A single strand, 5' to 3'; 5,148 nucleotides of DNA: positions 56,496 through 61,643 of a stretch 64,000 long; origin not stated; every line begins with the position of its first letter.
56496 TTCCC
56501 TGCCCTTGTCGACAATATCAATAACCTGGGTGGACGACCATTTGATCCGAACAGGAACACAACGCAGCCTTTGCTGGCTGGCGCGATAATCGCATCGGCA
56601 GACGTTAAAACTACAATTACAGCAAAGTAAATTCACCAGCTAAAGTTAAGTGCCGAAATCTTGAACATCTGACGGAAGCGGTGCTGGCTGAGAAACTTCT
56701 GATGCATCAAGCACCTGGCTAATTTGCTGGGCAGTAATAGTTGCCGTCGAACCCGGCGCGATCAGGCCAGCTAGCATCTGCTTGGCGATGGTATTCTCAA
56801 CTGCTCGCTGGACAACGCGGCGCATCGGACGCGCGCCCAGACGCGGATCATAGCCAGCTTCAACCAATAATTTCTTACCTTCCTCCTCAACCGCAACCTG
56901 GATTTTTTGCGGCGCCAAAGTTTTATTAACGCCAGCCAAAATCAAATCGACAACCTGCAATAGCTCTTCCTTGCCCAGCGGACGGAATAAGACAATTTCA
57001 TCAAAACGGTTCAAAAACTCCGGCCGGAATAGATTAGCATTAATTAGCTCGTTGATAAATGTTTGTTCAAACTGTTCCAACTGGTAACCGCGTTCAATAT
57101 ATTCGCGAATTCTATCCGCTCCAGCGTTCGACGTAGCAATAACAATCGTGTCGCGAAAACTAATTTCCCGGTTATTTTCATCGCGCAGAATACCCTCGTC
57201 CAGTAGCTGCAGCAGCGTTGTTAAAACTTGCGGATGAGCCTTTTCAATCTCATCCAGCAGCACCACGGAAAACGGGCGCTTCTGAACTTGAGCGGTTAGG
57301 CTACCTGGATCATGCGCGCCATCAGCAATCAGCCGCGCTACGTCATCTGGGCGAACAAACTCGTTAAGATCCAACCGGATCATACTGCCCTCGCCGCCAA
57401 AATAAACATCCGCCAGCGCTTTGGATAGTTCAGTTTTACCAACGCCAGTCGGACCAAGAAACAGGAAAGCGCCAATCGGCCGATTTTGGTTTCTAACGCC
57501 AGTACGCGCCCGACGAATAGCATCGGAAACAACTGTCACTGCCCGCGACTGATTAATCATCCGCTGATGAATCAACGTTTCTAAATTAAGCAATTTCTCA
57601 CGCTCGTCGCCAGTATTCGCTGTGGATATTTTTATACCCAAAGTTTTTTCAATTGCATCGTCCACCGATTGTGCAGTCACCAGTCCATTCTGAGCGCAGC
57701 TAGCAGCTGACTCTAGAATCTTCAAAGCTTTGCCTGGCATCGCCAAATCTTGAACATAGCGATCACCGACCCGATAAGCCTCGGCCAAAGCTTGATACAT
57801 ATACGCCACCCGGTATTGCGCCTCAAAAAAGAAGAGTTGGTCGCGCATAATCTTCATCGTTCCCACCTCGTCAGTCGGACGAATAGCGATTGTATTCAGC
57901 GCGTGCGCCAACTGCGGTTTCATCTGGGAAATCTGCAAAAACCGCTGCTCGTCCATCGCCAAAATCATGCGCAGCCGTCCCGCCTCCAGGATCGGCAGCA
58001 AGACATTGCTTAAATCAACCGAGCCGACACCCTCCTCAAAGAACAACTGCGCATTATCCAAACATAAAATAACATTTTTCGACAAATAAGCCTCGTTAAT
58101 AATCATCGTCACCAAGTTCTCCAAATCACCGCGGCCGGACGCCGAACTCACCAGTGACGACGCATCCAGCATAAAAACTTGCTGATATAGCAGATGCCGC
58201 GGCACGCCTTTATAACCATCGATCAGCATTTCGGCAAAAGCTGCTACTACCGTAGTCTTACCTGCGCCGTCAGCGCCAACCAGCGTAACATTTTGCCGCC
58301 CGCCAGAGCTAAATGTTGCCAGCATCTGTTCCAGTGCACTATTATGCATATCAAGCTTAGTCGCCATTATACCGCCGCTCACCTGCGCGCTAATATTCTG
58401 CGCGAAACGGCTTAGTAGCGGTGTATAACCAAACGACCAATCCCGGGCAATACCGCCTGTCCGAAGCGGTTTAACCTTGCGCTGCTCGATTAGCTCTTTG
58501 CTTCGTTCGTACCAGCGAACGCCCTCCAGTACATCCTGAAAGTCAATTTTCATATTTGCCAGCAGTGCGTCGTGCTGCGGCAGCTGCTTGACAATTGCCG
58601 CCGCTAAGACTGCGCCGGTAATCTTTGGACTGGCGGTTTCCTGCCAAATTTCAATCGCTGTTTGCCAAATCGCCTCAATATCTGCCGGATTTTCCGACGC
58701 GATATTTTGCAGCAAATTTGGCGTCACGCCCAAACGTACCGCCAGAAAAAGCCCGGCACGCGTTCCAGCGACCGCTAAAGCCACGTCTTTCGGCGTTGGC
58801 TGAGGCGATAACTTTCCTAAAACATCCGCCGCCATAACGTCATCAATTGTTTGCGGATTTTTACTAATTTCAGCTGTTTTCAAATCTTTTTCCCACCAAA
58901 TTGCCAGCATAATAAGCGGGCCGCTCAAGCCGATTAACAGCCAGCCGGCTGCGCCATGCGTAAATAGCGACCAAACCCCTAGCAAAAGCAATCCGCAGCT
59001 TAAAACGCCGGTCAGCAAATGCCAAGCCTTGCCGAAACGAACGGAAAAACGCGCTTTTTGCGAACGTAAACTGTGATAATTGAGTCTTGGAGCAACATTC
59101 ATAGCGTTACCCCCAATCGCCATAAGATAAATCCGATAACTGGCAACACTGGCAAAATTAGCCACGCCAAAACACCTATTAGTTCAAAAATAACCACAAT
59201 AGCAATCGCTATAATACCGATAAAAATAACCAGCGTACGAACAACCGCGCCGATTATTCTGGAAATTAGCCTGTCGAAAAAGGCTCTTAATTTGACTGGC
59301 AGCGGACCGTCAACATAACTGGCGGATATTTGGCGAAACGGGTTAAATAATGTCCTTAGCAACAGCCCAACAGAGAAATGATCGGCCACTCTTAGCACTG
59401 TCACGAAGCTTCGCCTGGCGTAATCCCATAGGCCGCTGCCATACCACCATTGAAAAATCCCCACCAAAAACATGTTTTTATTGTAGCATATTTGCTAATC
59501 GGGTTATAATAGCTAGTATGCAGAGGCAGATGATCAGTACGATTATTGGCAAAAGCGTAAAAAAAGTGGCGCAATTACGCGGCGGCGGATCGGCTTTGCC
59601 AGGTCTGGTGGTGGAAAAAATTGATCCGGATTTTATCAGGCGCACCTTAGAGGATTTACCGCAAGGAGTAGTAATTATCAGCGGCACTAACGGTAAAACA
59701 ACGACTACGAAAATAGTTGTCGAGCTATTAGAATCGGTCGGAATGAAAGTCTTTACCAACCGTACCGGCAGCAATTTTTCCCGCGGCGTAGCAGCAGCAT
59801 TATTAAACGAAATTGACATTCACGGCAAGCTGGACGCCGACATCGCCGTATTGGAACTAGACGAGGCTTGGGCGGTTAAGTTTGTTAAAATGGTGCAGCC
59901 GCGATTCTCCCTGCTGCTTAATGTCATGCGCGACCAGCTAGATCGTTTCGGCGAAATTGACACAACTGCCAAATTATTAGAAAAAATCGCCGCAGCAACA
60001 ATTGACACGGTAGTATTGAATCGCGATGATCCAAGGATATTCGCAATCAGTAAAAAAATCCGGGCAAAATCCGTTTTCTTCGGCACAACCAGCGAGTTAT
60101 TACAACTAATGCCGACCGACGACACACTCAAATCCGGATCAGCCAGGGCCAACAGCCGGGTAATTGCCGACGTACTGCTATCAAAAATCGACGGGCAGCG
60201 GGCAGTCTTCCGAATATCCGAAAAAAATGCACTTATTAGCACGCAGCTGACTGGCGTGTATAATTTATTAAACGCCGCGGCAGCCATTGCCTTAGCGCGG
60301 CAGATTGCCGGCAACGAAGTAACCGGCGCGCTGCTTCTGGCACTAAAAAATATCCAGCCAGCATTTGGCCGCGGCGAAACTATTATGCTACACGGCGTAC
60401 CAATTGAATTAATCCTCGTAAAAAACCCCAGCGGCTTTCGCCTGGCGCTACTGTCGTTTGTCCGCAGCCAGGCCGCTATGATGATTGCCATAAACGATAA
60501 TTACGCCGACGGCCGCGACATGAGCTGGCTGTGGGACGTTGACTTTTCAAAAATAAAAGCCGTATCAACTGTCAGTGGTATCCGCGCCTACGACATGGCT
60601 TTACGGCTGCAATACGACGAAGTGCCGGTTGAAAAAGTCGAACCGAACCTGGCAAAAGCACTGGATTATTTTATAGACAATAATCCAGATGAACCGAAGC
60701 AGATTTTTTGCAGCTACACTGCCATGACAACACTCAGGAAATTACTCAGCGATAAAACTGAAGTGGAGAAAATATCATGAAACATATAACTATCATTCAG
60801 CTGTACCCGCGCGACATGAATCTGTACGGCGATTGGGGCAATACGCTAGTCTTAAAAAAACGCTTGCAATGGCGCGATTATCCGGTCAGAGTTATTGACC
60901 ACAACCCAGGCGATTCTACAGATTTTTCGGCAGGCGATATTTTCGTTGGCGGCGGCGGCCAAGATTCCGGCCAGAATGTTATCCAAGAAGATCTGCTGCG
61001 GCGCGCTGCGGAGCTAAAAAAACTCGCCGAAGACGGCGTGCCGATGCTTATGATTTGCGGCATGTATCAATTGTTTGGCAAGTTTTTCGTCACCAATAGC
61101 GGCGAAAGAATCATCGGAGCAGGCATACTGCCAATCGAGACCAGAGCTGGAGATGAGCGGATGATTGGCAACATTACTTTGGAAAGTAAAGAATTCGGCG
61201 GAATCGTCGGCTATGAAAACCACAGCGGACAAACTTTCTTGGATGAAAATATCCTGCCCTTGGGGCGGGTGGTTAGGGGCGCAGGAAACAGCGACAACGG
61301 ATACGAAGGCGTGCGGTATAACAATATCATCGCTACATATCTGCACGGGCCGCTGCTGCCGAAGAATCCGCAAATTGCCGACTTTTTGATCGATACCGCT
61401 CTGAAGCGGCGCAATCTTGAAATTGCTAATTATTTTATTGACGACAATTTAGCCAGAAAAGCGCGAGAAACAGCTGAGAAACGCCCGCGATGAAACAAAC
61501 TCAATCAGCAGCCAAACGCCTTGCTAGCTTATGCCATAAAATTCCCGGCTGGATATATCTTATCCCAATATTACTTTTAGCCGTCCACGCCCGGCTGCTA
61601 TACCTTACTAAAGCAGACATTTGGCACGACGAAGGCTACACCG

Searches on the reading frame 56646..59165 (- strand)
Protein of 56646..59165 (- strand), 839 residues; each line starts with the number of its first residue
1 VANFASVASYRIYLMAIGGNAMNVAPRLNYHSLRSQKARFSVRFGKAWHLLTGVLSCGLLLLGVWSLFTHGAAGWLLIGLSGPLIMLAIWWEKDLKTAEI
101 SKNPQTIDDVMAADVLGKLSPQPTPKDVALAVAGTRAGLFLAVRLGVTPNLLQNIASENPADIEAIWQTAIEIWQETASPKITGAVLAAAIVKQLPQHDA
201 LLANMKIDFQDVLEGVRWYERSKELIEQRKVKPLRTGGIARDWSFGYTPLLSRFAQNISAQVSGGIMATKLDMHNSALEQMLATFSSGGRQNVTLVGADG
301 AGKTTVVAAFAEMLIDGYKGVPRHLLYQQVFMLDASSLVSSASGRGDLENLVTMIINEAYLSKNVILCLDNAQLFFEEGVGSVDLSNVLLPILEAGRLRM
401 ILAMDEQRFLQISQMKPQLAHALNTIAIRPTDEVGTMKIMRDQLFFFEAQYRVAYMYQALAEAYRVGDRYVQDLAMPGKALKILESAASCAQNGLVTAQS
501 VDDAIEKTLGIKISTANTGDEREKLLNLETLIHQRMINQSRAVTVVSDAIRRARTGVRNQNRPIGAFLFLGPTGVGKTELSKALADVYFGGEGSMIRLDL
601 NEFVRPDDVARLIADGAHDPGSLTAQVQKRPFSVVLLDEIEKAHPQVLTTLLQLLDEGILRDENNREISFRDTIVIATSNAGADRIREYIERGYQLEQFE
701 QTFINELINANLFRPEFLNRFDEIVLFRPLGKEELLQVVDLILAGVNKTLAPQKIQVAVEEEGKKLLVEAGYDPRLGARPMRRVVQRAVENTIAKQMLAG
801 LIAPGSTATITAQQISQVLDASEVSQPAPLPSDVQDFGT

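Call 15: find_encoding_contigs(protein=window:56646-59165:-, flank=10000, max_places=1)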
Protein window:56646-59165:- (839 aa): 1 contig read that carries it; 1 place shown.
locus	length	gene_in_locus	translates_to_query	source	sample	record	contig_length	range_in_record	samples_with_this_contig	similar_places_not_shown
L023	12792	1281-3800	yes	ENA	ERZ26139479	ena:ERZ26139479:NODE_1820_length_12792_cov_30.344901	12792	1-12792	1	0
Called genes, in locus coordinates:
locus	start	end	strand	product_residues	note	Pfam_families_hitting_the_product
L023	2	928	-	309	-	?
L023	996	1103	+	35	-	-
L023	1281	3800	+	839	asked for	PF01695:IstB_IS21 (faint), PF13173:AAA_14 (faint), PF13191:AAA_16 (faint), PF17871:AAA_lid_9 (weak), PF00004:AAA, PF07724:AAA_2, PF07728:AAA_5, PF10431:ClpB_D2-small, +1 more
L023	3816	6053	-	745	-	PF12138:Spherulin4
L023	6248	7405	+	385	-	PF01565:FAD_binding_4, PF02873:MurB_C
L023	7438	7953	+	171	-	PF07963:N_methyl (weak)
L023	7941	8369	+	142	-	-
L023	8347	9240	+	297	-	-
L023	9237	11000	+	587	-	PF25390:WD40_RLD, PF00415:RCC1 (weak), PF25390:WD40_RLD, PF25384:Alsin_RLD (faint), PF00415:RCC1, PF25390:WD40_RLD, PF00415:RCC1, PF13540:RCC1_2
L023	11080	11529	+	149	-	PF07963:N_methyl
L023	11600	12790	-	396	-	?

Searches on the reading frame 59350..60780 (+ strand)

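Call 16: search_protein_families(library=pfam, proteins=[window:59350-60780:+], max_evalue=0.01)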
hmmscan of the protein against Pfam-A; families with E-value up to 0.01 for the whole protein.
window:59350-60780:+ (476 aa): 2 families
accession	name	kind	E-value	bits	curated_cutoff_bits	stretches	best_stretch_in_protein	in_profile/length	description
PF08353.15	MurT_C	-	6.7e-27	94.1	25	1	356-459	1-110/110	MurT ligase C-terminal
PF08245.18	Mur_ligase_M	-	8.6e-20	72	24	1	110-316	1-200/200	Mur ligase middle domain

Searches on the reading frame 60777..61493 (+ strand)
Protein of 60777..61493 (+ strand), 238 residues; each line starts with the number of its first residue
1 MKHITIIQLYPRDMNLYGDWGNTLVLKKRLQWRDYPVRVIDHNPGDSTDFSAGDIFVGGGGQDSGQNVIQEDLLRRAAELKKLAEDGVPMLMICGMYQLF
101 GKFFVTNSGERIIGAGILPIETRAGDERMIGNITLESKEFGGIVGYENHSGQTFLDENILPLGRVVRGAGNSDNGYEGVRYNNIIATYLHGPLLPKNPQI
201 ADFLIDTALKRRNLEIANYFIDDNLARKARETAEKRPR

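Call 16: search_protein_families(library=pfam, proteins=[window:60777-61493:+], max_evalue=0.01)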
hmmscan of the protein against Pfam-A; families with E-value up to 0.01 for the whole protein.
window:60777-61493:+ (238 aa): 1 family
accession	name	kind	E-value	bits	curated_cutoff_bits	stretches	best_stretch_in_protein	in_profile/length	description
PF07685.20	GATase_3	-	4.5e-33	114.9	27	1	6-197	2-195/196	CobB/CobQ-like glutamine amidotransferase domain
